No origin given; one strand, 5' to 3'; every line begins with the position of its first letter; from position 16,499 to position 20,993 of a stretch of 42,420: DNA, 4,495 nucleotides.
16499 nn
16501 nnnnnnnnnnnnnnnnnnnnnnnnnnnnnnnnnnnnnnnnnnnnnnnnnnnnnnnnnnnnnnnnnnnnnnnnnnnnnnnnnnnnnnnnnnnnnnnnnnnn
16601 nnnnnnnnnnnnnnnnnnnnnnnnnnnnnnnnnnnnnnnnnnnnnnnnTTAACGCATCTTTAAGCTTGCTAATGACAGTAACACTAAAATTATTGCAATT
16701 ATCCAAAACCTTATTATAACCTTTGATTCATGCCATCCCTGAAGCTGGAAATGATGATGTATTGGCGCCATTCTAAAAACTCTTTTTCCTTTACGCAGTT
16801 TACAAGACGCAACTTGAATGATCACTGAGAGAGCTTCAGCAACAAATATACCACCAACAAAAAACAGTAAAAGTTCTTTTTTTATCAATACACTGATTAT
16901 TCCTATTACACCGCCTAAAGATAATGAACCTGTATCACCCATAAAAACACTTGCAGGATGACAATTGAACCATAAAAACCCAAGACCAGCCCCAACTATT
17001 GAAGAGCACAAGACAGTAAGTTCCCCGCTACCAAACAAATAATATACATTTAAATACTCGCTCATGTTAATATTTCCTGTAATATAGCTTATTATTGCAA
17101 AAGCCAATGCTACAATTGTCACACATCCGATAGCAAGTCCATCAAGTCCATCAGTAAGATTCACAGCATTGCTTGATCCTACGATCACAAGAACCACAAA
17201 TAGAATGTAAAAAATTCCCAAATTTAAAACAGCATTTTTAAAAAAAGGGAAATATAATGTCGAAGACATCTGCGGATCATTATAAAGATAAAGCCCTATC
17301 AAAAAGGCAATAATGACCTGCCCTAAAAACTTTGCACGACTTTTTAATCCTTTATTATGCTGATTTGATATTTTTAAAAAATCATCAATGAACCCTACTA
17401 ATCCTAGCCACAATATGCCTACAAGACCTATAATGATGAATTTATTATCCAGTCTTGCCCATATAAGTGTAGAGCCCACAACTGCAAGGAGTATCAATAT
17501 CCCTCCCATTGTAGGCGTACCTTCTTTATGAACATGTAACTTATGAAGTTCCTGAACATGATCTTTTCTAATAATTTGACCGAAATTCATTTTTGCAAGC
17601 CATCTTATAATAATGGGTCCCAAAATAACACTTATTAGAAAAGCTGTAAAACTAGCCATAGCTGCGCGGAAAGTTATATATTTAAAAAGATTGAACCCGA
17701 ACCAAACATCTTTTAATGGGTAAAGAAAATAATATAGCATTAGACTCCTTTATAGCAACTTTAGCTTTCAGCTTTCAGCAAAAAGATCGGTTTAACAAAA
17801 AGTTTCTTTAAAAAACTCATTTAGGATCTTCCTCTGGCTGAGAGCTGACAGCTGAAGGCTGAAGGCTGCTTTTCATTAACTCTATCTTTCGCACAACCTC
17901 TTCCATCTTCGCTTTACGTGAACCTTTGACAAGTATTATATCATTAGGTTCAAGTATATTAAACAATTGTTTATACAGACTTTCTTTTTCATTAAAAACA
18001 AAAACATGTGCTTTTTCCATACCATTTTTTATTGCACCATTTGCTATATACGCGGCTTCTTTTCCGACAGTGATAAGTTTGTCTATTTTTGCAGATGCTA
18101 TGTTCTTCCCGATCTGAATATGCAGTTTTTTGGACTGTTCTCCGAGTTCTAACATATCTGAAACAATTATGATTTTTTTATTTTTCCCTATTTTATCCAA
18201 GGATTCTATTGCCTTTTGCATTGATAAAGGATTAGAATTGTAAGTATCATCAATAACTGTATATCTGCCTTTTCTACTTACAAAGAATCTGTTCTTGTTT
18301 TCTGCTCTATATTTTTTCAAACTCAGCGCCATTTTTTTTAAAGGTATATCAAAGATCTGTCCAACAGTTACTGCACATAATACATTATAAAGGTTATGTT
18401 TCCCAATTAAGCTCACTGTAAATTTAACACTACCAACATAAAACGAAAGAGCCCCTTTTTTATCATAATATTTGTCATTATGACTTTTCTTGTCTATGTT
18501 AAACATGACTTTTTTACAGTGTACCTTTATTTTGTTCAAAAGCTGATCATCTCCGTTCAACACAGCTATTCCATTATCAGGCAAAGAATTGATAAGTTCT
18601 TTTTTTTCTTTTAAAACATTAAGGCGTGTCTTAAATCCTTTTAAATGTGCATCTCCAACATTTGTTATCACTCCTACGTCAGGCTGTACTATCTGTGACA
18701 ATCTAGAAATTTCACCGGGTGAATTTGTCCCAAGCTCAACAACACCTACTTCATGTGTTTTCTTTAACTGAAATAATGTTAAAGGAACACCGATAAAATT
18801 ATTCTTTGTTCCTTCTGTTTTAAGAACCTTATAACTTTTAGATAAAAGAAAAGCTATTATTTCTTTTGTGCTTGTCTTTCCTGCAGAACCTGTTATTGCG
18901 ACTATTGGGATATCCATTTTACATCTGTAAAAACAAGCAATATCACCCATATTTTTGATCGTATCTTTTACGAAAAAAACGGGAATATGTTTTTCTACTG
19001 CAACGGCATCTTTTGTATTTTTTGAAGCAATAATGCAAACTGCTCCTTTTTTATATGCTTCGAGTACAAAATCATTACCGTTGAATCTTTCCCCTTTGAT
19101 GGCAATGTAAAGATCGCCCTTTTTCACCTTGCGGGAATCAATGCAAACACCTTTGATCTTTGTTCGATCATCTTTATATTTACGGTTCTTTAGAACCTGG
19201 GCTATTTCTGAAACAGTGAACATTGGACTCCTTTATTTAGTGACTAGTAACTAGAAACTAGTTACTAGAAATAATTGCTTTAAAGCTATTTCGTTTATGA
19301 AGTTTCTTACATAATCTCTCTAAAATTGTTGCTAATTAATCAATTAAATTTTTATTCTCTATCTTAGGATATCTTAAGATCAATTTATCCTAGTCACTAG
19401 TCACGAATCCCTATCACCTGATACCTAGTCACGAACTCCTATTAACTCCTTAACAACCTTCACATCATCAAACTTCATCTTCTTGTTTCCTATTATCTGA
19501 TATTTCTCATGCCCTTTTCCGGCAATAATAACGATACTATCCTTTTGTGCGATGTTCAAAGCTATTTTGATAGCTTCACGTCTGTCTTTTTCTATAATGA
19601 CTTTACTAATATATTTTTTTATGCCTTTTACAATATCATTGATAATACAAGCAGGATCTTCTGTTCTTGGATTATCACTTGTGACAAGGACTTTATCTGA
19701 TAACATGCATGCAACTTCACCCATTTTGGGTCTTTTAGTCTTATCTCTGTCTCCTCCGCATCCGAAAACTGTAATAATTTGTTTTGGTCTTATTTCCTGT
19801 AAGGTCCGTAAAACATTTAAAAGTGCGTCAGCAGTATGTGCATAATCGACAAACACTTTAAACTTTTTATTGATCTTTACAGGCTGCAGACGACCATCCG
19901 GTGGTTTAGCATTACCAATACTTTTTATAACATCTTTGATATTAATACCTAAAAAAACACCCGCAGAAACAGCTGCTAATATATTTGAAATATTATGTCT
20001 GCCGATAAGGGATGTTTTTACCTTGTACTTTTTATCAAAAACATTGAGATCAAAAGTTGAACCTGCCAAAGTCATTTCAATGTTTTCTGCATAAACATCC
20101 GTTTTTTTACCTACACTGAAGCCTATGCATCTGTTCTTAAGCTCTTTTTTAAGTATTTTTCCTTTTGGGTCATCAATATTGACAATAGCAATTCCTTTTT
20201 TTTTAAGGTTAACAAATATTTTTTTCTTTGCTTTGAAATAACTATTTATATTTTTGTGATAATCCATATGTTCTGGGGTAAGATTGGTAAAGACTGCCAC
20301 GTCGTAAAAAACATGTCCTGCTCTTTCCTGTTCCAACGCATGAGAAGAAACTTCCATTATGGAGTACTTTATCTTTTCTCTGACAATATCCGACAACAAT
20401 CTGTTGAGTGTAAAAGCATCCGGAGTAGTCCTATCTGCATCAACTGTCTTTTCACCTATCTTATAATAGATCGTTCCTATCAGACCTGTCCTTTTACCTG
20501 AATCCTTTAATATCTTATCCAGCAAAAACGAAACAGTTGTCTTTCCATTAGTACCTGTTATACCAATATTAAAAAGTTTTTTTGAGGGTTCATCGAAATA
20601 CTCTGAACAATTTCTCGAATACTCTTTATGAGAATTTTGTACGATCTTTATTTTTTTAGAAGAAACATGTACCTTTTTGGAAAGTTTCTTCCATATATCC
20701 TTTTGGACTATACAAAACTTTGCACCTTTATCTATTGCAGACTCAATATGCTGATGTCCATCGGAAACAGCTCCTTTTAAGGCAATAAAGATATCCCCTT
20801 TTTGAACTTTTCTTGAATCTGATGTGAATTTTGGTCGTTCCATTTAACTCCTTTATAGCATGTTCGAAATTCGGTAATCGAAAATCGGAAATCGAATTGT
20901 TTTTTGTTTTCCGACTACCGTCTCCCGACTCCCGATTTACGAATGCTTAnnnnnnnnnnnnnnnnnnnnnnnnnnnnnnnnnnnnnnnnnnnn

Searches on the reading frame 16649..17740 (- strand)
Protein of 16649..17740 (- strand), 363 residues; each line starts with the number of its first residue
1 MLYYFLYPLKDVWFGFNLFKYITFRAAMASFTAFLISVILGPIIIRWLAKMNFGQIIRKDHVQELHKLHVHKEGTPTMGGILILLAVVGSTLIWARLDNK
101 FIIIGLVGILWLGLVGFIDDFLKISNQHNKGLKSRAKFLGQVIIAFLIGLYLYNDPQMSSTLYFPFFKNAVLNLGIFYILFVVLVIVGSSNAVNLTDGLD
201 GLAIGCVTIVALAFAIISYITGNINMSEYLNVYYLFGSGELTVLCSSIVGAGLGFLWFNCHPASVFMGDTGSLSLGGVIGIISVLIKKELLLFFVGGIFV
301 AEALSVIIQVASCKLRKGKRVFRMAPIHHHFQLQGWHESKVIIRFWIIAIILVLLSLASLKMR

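Call 8: search_protein_families(library=ncbifam, proteins=[window:16649-17740:-], max_evalue=0.00001)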
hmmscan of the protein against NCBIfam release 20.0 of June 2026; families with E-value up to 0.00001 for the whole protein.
window:16649-17740:- (363 aa): 3 families
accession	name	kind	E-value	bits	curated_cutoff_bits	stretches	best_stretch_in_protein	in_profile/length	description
TIGR00445.1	mraY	equivalog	1.1e-116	389.8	192.05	1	37-363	1-321/321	phospho-N-acetylmuramoyl-pentapeptide-transferase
NF053644.1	MraY_archaea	equivalog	6.4e-36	124.3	450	2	135-356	147-339/340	pseudomurein biosynthesis MraY family phospho-N-acetylmuramoyl-pentapeptide-transferase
TIGR02380.1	ECA_wecA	exception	5e-09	35.8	326.05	1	69-353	35-302/346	UDP-N-acetylglucosamine--undecaprenyl-phosphate N-acetylglucosaminephosphotransferase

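Call 10: find_related_loci(query=window:16649-17740:-, collection=genome_contigs, flank=10000)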
Query window:16649-17740:- (363 aa) in genome_contigs; peptide patterns used: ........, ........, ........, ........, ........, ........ (x = any residue, [..] = any of these).
600 stretches matched a pattern (row limit reached: there are more); 600 encode a relative of the query (tblastn E <= 1e-3); the best 80 are kept; 80 distinct loci.
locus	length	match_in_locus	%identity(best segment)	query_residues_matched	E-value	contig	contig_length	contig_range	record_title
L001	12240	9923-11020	55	1-363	6e-133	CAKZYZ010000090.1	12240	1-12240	MAG TPA_asm: uncultured bacterium isolate DRR093004_bin.13_CONCOCT_v1.1_MAG genome assembly, contig: ERZ1742238.2908, wh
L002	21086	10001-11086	53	2-363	2e-131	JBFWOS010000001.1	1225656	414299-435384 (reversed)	MAG: Candidatus Omnitrophota bacterium isolate CA_2019_TPBF_141 NODE_21_length_1225656_cov_49.572922_TPBF, whole genome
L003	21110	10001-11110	55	1-363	6e-128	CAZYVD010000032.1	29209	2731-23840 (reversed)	MAG TPA_asm: uncultured bacterium isolate binchicken_co256_918 genome assembly, contig: NODE_2620_length_29209_cov_6.989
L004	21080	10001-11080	56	1-363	5e-124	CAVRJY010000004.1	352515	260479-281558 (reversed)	MAG: Nitrospirota bacterium isolate MFD01299.bin.1.245 genome assembly, contig: contig_34354, whole genome shotgun seque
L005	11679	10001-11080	55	1-363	9e-124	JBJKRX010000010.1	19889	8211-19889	MAG: Nitrospirota bacterium isolate Bin_69 S1Ck127_1905071_flag_1_multi_9.0000_len_19889, whole genome shotgun sequence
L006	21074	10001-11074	54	1-363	5e-123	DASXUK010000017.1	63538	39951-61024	MAG TPA_asm: Desulfuromonadaceae bacterium isolate SMAG_U4716 k141_227292, whole genome shotgun sequence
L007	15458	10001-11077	53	1-363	9e-123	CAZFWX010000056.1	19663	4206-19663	MAG TPA_asm: uncultured Desulfobacterales bacterium isolate binchicken_co107_460 genome assembly, contig: NODE_6796_leng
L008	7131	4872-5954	53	1-363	5e-122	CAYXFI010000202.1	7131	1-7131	MAG TPA_asm: uncultured Cytophagia bacterium isolate SRP338002_co1_109 genome assembly, contig: NODE_9728_length_7131_co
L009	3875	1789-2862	55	1-363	1e-124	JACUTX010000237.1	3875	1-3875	MAG: Desulfuromonadales bacterium isolate Kmv16 NODE_10816_length_3875_cov_10.123298, whole genome shotgun sequence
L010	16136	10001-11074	56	1-363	6e-122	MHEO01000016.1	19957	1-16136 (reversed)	MAG: Nitrospirae bacterium RIFCSPHIGHO2_01_FULL_66_17 rifcsphigho2_01_scaffold_15452, whole genome shotgun sequence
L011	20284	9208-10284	54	1-363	1e-121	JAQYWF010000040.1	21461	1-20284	MAG: Desulfosarcina sp. isolate Hel50_75_bin69 k141_56824_length_21461_cov_25.9466, whole genome shotgun sequence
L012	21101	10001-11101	52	1-363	3e-121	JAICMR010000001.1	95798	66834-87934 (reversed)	MAG: Chthoniobacterales bacterium isolate LS_ISSM_2_bin.146 k141_3563712_length_95798_cov_115.0000, whole genome shotgun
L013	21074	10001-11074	54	1-363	1e-119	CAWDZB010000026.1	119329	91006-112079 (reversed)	MAG: uncultured delta proteobacterium isolate MFD05684.bin.3.160 genome assembly, contig: contig_88134, whole genome sho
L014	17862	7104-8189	53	1-363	1e-119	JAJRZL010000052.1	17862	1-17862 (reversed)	MAG: Candidatus Zixiibacteriota bacterium isolate Dive96_bin4.195 k141_859880, whole genome shotgun sequence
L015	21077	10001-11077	51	1-363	1e-118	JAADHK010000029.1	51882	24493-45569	MAG: Deltaproteobacteria bacterium isolate M_MetaBat.189 contig-127_5160, whole genome shotgun sequence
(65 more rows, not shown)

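Call 69: find_encoding_contigs(protein=window:16649-17740:-, flank=3000, max_places=10)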
Protein window:16649-17740:- (363 aa): 1 contig read that carries it; 1 place shown.
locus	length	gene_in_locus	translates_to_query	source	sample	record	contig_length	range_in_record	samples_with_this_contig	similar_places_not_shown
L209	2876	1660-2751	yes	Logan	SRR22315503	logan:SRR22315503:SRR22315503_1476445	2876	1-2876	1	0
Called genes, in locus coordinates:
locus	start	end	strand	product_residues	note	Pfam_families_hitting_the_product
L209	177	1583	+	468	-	PF01225:Mur_ligase, PF08245:Mur_ligase_M, PF02875:Mur_ligase_C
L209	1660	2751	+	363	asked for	PF10555:MraY_sig1 (weak), PF00953:Glycos_transf_4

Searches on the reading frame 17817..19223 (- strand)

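Call 8: search_protein_families(library=ncbifam, proteins=[window:17817-19223:-], max_evalue=0.00001)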
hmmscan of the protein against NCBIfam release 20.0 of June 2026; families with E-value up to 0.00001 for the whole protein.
window:17817-19223:- (468 aa): 21 families
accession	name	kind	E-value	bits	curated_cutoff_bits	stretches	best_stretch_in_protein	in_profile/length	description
NF008896.0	PRK11929.1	equivalog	1.1e-126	423.9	1023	1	12-448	516-957/965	bifunctional UDP-N-acetylmuramoyl-L-alanyl-D-glutamate--2,6-diaminopimelate ligase MurE/UDP-N-acetylmuramoyl-tripeptide--D-alanyl-D-alanine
TIGR01143.1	murF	subfamily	7.4e-119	397.4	288.6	1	28-445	1-416/418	UDP-N-acetylmuramoyl-tripeptide--D-alanyl-D-alanine ligase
NF008041.0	PRK10773.1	equivalog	3e-88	296.5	551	1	2-448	4-448/453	UDP-N-acetylmuramoyl-tripeptide--D-alanyl-D-alanine ligase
NF008897.0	PRK11930.1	equivalog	7.1e-73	245.9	804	1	1-449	2-455/822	bifunctional UDP-N-acetylmuramoyl-tripeptide:D-alanyl-D-alanine ligase/alanine racemase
NF010693.0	PRK14093.1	equivalog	2.2e-66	224.5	544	1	1-448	6-465/479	UDP-N-acetylmuramoylalanyl-D-glutamyl-2,6-diaminopimelate--D-alanyl-D-alanine ligase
NF001126.0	PRK00139.1-4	equivalog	1.5e-38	132.6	373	1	9-354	8-374/486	UDP-N-acetylmuramoyl-L-alanyl-D-glutamate--2,6-diaminopimelate ligase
NF001124.0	PRK00139.1-2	equivalog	9.3e-33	113.7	476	1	15-434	20-466/500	UDP-N-acetylmuramoyl-L-alanyl-D-glutamate--2,6-diaminopimelate ligase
TIGR01085.1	murE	subfamily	1.2e-31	110.2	257.3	1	21-433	2-444/472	UDP-N-acetylmuramyl-tripeptide synthetase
TIGR01087.1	murD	equivalog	3.2e-27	95.7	211.95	1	85-431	84-414/441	UDP-N-acetylmuramoyl-L-alanine--D-glutamate ligase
NF001123.0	PRK00139.1-1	equivalog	2.3e-26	92.5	586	1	10-435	7-464/493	UDP-N-acetylmuramoyl-L-alanyl-D-glutamate--2,6-diaminopimelate ligase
NF053645.1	pMurC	equivalog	1e-19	70.6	560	1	87-251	86-253/492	pseudomurein biosynthesis peptide ligase pMurC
TIGR01082.1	murC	equivalog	3.6e-19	69.2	335.1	1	64-354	68-351/449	UDP-N-acetylmuramate--L-alanine ligase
TIGR02068.2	cya_phycin_syn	equivalog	5.3e-19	67.7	850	2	264-446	671-860/862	cyanophycin synthetase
NF053648.1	pMurE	equivalog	1.5e-18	66.8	600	1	174-357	183-362/464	pseudomurein biosynthesis peptide ligase pMurE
NF010623.0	PRK14016.1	subfamily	1.1e-16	60.2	877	1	182-446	567-862/871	cyanophycin synthetase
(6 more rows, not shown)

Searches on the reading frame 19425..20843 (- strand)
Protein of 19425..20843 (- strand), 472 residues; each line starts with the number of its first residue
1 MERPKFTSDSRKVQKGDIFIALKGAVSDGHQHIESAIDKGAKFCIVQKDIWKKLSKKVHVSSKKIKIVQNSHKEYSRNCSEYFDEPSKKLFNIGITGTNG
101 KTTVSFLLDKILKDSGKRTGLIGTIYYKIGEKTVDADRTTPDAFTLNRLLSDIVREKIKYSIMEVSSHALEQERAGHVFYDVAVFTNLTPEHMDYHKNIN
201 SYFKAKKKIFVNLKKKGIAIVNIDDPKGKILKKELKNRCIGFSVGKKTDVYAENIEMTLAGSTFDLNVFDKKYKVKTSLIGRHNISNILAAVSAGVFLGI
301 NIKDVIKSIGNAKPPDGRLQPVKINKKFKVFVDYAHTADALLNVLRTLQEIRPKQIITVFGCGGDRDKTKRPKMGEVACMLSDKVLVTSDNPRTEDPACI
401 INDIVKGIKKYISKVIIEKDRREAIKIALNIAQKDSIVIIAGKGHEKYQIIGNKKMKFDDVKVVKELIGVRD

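Call 8: search_protein_families(library=ncbifam, proteins=[window:19425-20843:-], max_evalue=0.00001)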
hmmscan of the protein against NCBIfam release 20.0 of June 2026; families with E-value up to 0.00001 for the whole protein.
window:19425-20843:- (472 aa): 27 families (the best 25 are shown)
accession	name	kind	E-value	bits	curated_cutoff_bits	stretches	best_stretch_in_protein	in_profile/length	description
NF001126.0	PRK00139.1-4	equivalog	4e-169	563.2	373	1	6-468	26-482/486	UDP-N-acetylmuramoyl-L-alanyl-D-glutamate--2,6-diaminopimelate ligase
TIGR01085.1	murE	subfamily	8.3e-154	513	257.3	1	6-468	7-471/472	UDP-N-acetylmuramyl-tripeptide synthetase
NF008896.0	PRK11929.1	equivalog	2.4e-153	512.2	1023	1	5-465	31-495/965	bifunctional UDP-N-acetylmuramoyl-L-alanyl-D-glutamate--2,6-diaminopimelate ligase MurE/UDP-N-acetylmuramoyl-tripeptide--D-alanyl-D-alanine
NF001124.0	PRK00139.1-2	equivalog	3.3e-143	478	476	1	6-469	31-493/500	UDP-N-acetylmuramoyl-L-alanyl-D-glutamate--2,6-diaminopimelate ligase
NF001123.0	PRK00139.1-1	equivalog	9.1e-127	423.7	586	1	6-470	23-491/493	UDP-N-acetylmuramoyl-L-alanyl-D-glutamate--2,6-diaminopimelate ligase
NF010628.0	PRK14022.1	equivalog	4.4e-94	315.9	536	1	5-459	37-471/483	UDP-N-acetylmuramoyl-L-alanyl-D-glutamate--L-lysine ligase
NF001130.0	PRK00139.2-4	equivalog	1.7e-65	221.7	715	2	249-468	284-511/516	UDP-N-acetylmuramoyl-L-alanyl-D-glutamate--2,6-diaminopimelate ligase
NF001127.0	PRK00139.2-1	equivalog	6.3e-49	167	997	2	256-468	300-511/520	UDP-N-acetylmuramoyl-L-alanyl-D-glutamate--2,6-diaminopimelate ligase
TIGR01143.1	murF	subfamily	3.6e-45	154.7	288.6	2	181-361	151-332/418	UDP-N-acetylmuramoyl-tripeptide--D-alanyl-D-alanine ligase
NF001129.0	PRK00139.2-3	equivalog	1.1e-43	149.5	762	1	6-469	44-516/517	UDP-N-acetylmuramoyl-L-alanyl-D-glutamate--2,6-diaminopimelate ligase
TIGR02068.2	cya_phycin_syn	equivalog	6.9e-41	140.1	850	1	93-443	482-849/862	cyanophycin synthetase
NF001131.0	PRK00139.2-5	equivalog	2.9e-39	135.2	1000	1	67-455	86-469/483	UDP-N-acetylmuramoyl-L-alanyl-D-glutamate--2,6-diaminopimelate ligase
NF010623.0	PRK14016.1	subfamily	4.2e-36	124.4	877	1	93-443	483-851/871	cyanophycin synthetase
TIGR01082.1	murC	equivalog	2.4e-33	115.9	335.1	1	181-445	169-440/449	UDP-N-acetylmuramate--L-alanine ligase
NF008041.0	PRK10773.1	equivalog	2.1e-30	105.8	551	1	6-357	27-357/453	UDP-N-acetylmuramoyl-tripeptide--D-alanyl-D-alanine ligase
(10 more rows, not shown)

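Call 80: list_cluster_members(proteins=[window:19425-20843:-, window:17817-19223:-, window:15086-16444:-, window:12519-13610:-, window:9310-10260:-, window:20950-22626:-, window:23196-24110:-, window:28100-29314:-, window:10257-11135:-, window:24465-24956:-])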
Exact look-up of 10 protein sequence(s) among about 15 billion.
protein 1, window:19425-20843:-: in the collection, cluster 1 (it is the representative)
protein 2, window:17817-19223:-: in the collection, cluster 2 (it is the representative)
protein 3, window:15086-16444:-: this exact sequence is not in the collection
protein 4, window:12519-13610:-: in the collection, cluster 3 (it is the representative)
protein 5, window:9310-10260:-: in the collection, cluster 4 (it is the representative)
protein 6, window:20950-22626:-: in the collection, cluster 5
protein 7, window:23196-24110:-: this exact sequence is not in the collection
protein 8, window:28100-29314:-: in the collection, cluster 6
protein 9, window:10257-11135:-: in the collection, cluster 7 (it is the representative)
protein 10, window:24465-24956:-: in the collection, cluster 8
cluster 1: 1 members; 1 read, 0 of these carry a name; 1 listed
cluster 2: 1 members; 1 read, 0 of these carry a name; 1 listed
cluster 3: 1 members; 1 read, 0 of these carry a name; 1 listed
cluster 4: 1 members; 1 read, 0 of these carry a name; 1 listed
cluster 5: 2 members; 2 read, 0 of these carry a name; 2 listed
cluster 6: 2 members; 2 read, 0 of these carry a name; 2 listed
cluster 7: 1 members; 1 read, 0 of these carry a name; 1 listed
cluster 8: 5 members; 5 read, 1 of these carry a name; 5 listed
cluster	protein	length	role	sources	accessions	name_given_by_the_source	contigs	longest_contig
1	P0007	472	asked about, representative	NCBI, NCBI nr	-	-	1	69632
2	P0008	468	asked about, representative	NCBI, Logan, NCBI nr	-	-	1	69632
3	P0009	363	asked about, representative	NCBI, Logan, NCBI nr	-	-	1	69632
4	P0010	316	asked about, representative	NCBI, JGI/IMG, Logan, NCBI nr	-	-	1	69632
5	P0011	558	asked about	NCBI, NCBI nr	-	-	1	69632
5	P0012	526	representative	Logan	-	-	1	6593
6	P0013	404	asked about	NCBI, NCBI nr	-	-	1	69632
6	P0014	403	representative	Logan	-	-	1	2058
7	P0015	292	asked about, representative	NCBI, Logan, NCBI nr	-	-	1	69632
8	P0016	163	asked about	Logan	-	-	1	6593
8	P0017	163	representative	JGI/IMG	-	MraZ protein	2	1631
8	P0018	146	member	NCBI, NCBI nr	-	-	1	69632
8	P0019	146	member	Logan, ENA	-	-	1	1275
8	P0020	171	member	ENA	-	-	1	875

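Call 83: find_encoding_contigs(protein=P0017, flank=3000, max_places=10)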
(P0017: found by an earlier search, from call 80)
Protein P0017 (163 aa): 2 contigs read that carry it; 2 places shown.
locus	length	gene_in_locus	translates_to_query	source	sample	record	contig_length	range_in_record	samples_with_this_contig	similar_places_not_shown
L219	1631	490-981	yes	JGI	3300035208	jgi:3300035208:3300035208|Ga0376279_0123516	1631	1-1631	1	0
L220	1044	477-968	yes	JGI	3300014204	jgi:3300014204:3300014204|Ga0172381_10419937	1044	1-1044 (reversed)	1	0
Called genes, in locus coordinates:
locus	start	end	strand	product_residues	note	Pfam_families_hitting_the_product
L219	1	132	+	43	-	?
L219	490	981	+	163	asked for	PF02381:MraZ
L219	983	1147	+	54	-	-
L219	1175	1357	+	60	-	-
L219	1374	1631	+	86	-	?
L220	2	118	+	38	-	?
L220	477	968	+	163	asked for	PF02381:MraZ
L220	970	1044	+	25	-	?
